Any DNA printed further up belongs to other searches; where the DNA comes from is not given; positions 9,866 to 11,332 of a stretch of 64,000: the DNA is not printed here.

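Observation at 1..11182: Giant (>3,340 aa) all-coiled-coil histidine kinase translationally coupled to a REC-TM-propeller response regulator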

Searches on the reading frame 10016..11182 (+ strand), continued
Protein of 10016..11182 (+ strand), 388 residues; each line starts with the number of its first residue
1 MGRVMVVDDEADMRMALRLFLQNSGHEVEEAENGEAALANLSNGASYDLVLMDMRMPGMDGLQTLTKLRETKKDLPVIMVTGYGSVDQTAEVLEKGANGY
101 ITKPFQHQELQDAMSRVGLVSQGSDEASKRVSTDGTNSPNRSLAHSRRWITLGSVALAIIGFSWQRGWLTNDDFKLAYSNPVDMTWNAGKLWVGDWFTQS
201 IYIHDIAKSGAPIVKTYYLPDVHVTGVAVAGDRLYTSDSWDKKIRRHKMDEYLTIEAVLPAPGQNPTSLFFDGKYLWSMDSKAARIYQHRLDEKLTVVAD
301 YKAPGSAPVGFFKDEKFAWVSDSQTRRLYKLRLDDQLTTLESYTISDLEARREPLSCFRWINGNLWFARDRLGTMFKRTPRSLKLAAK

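Call 53: search_protein_families(library=pfam, proteins=[L017:5760-9992:+, L019:6919-9993:+, L021:7151-9991:+, L025:4355-7951:+, L016:1211-4012:+, L020:6481-9993:+, L008:3886-10008:+], max_evalue=0.01)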
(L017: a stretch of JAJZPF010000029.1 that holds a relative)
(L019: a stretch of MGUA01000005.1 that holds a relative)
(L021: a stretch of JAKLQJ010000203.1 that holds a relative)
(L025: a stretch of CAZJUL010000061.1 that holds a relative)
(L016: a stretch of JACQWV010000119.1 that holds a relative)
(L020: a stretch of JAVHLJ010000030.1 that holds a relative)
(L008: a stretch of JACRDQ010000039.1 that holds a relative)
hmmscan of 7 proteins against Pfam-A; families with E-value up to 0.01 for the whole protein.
L017:5760-9992:+ (1410 aa): 2 families
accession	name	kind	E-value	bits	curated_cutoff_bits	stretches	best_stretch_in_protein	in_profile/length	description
PF02518.31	HATPase_c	-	2.9e-17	63.5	26.4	1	1306-1409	2-109/111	Histidine kinase-, DNA gyrase B-, and HSP90-like ATPase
PF00512.31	HisKA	-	1.5e-05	25.4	26.9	1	1201-1259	4-62/66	His Kinase A (phospho-acceptor) domain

L019:6919-9993:+ (1024 aa): 2 families
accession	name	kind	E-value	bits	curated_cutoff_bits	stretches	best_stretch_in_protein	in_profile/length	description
PF02518.31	HATPase_c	-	5.8e-20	72.2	26.4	1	920-1023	2-109/111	Histidine kinase-, DNA gyrase B-, and HSP90-like ATPase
PF00512.31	HisKA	-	3.7e-07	30.5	26.9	1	815-873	4-62/66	His Kinase A (phospho-acceptor) domain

L021:7151-9991:+ (946 aa): 2 families
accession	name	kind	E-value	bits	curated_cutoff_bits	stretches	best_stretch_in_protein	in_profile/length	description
PF02518.31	HATPase_c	-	3.9e-19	69.6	26.4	1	841-944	2-109/111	Histidine kinase-, DNA gyrase B-, and HSP90-like ATPase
PF00512.31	HisKA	-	1.6e-06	28.5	26.9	1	734-794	2-62/66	His Kinase A (phospho-acceptor) domain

L025:4355-7951:+ (1198 aa): 4 families
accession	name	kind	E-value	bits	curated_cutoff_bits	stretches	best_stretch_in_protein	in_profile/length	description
PF02518.31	HATPase_c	-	3e-21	76.4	26.4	1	1090-1195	2-109/111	Histidine kinase-, DNA gyrase B-, and HSP90-like ATPase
PF00512.31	HisKA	-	1.4e-07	31.9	26.9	1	984-1044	2-62/66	His Kinase A (phospho-acceptor) domain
PF17078.10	SHE3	-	0.00056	20.1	30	1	764-839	79-154/228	SWI5-dependent HO expression protein 3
PF13581.12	HATPase_c_2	-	0.0022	18.5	27.4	1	1076-1173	13-112/127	Histidine kinase-like ATPase domain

L016:1211-4012:+ (933 aa): 4 families
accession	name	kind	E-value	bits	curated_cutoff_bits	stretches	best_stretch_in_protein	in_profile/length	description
PF02518.31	HATPase_c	-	3.7e-21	76.1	26.4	1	824-931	2-110/111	Histidine kinase-, DNA gyrase B-, and HSP90-like ATPase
PF00512.31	HisKA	-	0.00072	20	26.9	1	719-777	4-62/66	His Kinase A (phospho-acceptor) domain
PF14501.12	HATPase_c_5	-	0.001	19.4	22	1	828-918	6-92/102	GHKL domain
PF13589.12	HATPase_c_3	-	0.0049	17.3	25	0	828-902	3-81/137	Histidine kinase-, DNA gyrase B-, and HSP90-like ATPase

L020:6481-9993:+ (1170 aa): 4 families
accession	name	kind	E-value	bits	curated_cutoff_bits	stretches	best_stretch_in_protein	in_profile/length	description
PF02518.31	HATPase_c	-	3e-22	79.6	26.4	1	1062-1166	2-110/111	Histidine kinase-, DNA gyrase B-, and HSP90-like ATPase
PF00512.31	HisKA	-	7.3e-06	26.4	26.9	1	955-1015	2-62/66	His Kinase A (phospho-acceptor) domain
PF08614.16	ATG16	-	2.8e-05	24.8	33.7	1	558-645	58-143/200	Autophagy protein 16 (ATG16)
PF13581.12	HATPase_c_2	-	0.00023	21.6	27.4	1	1056-1142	24-111/127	Histidine kinase-like ATPase domain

L008:3886-10008:+ (2040 aa): 2 families
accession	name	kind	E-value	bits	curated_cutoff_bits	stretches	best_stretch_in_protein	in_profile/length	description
PF02518.31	HATPase_c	-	1e-19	71.4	26.4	1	1927-2035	2-109/111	Histidine kinase-, DNA gyrase B-, and HSP90-like ATPase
PF00512.31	HisKA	-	2.7e-07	31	26.9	1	1820-1880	3-62/66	His Kinase A (phospho-acceptor) domain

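Call 61: search_protein_families(library=pfam, proteins=[L018:1030-2475:+, L018:2485-5988:+, L018:11308-11925:+, L024:301-2472:+, L010:1088-2176:+, L010:11241-12311:+, L010:12351-14114:-, L008:2292-3134:+, L008:3204-3881:+, L012:12073-13911:+], max_evalue=0.001)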
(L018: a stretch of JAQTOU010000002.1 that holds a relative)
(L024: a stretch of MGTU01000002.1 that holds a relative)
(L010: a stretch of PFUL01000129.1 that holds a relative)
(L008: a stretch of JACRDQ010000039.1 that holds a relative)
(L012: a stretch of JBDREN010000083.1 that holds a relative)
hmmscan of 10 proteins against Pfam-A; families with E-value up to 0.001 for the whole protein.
L018:1030-2475:+ (481 aa): 2 families
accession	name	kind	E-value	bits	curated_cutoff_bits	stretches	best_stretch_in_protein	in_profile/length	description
PF01476.26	LysM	-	2.5e-07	30.9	20.9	1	433-481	1-43/43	LysM domain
PF13729.12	TraF_2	-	4.3e-05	23.3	25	1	122-243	134-234/264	F plasmid transfer operon, TraF, protein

L018:2485-5988:+ (1167 aa): 0 families

L018:11308-11925:+ (205 aa): 0 families

L024:301-2472:+ (723 aa): 2 families
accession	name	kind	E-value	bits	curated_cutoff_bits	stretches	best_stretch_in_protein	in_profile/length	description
PF13585.12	CHU_C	-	1.9e-06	28.3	27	1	636-711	5-74/86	CHU_C Type IX secretion signal domain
PF00041.27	fn3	-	2.7e-05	24.7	25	0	299-375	2-75/84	Fibronectin type III domain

L010:1088-2176:+ (362 aa): 4 families
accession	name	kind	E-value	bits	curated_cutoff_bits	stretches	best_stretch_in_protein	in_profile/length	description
PF02518.31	HATPase_c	-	1.6e-20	74.1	26.4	1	251-354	2-108/111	Histidine kinase-, DNA gyrase B-, and HSP90-like ATPase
PF00512.31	HisKA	-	5.2e-10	39.7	26.9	1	145-206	3-63/66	His Kinase A (phospho-acceptor) domain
PF00989.32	PAS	-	1.9e-05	25.1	22.6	1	14-116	4-111/113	PAS fold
PF13426.13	PAS_9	-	3.3e-05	24.5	27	1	24-103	4-84/103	PAS domain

L010:11241-12311:+ (356 aa): 1 family
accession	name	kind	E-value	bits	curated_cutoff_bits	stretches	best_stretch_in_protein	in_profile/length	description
PF01476.26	LysM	-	1e-05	25.8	20.9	1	303-351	1-43/43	LysM domain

L010:12351-14114:- (587 aa): 0 families

L008:2292-3134:+ (280 aa): 0 families

L008:3204-3881:+ (225 aa): 1 family
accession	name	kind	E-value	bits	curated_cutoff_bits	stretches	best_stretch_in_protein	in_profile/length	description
PF01476.26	LysM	-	5.1e-08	33.2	20.9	1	167-215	1-43/43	LysM domain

L012:12073-13911:+ (612 aa): 1 family
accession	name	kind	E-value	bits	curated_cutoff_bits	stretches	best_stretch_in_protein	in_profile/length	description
PF10082.15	BBP2_2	-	1.1e-09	38.1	23.7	1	399-610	171-376/378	Putative beta-barrel porin 2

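Call 80: list_cluster_members(proteins=[L006:1494-9998:+, L005:1419-9998:+, L008:3886-10008:+, L010:2200-9999:+, L012:2317-9999:+, L018:2485-5988:+, L018:5973-9992:+, L019:3620-6943:+, L019:6928-9993:+, L024:3956-6943:+])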
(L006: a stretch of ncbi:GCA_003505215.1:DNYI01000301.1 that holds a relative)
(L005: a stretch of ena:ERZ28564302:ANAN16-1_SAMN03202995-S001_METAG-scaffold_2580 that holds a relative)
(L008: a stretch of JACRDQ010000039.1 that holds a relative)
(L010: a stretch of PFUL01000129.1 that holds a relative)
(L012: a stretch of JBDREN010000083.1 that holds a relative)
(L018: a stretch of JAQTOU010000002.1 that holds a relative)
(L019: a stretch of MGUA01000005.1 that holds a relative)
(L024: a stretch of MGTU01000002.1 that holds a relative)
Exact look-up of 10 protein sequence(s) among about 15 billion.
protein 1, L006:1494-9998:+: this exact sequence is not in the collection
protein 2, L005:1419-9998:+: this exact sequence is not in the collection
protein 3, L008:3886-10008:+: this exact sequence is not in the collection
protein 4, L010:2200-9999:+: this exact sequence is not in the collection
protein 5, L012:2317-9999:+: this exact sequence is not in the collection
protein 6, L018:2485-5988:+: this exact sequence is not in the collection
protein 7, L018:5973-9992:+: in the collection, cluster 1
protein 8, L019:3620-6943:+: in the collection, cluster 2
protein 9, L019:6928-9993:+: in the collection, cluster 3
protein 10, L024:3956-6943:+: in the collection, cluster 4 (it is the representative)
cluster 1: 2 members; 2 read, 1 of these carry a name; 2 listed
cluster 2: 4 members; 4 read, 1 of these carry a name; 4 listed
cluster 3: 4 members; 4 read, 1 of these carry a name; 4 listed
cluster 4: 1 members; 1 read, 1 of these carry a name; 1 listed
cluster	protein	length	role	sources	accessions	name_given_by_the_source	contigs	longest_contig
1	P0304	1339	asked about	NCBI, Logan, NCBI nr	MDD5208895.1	MAG: ATP-binding protein [Elusimicrobiales bacterium] | ATP-binding protein [Elusimicrobiales bacterium]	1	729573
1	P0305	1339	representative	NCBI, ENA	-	-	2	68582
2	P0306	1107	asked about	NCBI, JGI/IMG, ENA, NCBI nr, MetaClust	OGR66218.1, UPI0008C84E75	MAG: hypothetical protein A2X31_05710 [Elusimicrobia bacterium GWB2_63_22] | status=active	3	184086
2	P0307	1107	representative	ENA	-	-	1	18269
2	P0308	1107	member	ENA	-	-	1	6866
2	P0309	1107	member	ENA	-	-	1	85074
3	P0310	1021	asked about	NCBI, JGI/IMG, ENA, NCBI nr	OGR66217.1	MAG: hypothetical protein A2X31_05705 [Elusimicrobia bacterium GWB2_63_22]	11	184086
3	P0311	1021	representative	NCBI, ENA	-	-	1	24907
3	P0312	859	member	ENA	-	-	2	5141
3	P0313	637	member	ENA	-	-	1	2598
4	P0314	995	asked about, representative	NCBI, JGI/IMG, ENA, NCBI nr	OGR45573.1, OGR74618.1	MAG: hypothetical protein A2X35_04285 [Elusimicrobia bacterium GWA2_61_42]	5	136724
